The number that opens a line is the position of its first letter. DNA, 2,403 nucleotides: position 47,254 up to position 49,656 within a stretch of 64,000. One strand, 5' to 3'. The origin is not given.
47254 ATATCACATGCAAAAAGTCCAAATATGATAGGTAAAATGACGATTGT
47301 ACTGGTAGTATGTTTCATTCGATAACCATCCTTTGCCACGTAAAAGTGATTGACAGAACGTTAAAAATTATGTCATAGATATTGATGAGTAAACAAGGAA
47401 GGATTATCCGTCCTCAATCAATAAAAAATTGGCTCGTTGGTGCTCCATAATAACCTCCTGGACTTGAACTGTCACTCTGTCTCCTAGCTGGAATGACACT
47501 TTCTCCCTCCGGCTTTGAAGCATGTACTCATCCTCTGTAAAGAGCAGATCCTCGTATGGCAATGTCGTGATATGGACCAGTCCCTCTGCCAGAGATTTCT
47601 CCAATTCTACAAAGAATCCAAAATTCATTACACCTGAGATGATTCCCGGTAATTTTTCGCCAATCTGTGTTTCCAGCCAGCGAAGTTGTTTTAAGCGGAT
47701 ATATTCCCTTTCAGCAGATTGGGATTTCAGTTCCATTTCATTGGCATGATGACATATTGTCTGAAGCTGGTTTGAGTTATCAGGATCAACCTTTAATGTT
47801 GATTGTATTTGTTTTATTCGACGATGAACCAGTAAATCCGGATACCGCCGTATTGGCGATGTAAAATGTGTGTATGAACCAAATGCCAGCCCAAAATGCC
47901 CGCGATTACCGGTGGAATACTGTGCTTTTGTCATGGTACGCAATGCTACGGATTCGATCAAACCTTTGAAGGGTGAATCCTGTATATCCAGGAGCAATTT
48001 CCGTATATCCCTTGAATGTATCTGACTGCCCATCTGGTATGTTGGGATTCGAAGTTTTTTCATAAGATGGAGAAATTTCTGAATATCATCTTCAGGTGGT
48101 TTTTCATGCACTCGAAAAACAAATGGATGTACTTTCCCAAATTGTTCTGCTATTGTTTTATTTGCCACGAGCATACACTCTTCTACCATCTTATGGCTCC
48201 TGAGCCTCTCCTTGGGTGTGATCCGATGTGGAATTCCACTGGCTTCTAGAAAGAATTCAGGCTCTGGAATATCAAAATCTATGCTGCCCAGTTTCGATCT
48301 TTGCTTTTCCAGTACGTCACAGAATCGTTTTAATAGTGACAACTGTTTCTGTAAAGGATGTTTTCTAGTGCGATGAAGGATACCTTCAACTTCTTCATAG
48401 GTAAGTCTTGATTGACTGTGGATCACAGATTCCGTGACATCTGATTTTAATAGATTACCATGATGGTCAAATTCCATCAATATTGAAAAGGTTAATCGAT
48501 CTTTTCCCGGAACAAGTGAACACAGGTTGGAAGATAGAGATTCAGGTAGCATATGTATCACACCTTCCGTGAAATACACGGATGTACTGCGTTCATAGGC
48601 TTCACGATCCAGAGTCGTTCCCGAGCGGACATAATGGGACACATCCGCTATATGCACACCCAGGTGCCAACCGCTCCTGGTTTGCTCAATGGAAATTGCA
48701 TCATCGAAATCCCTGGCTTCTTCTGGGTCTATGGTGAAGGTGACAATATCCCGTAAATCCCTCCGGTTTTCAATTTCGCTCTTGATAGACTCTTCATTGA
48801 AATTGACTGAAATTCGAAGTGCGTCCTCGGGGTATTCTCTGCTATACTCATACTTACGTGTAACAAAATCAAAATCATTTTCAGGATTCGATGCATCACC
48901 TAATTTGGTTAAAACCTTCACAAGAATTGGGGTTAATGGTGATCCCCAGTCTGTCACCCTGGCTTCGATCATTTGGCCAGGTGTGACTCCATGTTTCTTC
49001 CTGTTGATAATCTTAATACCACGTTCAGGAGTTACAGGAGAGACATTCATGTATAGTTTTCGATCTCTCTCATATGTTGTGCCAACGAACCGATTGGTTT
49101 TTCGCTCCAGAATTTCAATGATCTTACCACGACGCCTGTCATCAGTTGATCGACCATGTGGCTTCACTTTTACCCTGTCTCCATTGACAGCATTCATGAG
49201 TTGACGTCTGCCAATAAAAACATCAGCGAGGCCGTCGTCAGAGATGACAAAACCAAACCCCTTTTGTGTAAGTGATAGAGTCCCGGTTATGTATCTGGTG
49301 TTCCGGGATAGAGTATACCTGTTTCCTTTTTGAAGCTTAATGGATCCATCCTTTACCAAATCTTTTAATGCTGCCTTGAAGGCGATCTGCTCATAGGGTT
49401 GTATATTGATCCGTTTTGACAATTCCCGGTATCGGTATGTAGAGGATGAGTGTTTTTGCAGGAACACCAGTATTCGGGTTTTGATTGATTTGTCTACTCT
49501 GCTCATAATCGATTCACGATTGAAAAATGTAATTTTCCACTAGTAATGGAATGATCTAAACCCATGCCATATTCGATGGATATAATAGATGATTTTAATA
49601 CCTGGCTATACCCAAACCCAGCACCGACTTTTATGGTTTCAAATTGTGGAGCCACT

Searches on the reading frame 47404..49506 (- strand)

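Call 39: search_protein_families(library=ncbifam, proteins=[window:47404-49506:-], max_evalue=0.00001)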
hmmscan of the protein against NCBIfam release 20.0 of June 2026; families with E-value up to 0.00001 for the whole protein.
window:47404-49506:- (700 aa): 7 families
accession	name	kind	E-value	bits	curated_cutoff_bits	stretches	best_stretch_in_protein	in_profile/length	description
TIGR02063.1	RNase_R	equivalog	6.5e-207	689.1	597.85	1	8-698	3-711/711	ribonuclease R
TIGR00358.1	3_prime_RNase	superfamily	1.1e-157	526.2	368.6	1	62-697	6-657/657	VacB/RNase II family 3'-5' exoribonuclease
NF008648.0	PRK11642.1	equivalog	1.8e-119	400.3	982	1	11-697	23-725/813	ribonuclease R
NF003455.0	PRK05054.1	equivalog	1.5e-64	218.3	542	1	66-690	15-637/645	exoribonuclease II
TIGR02062.1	RNase_B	equivalog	1.6e-51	175.1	641.9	1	68-689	17-639/646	exoribonuclease II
NF006363.0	PRK08582.1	equivalog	3.8e-06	27.1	171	0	614-683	4-61/140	S1 domain-containing RNA-binding protein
NF006333.0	PRK08563.1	equivalog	4.4e-06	26.4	143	0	616-691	82-155/188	DNA-directed RNA polymerase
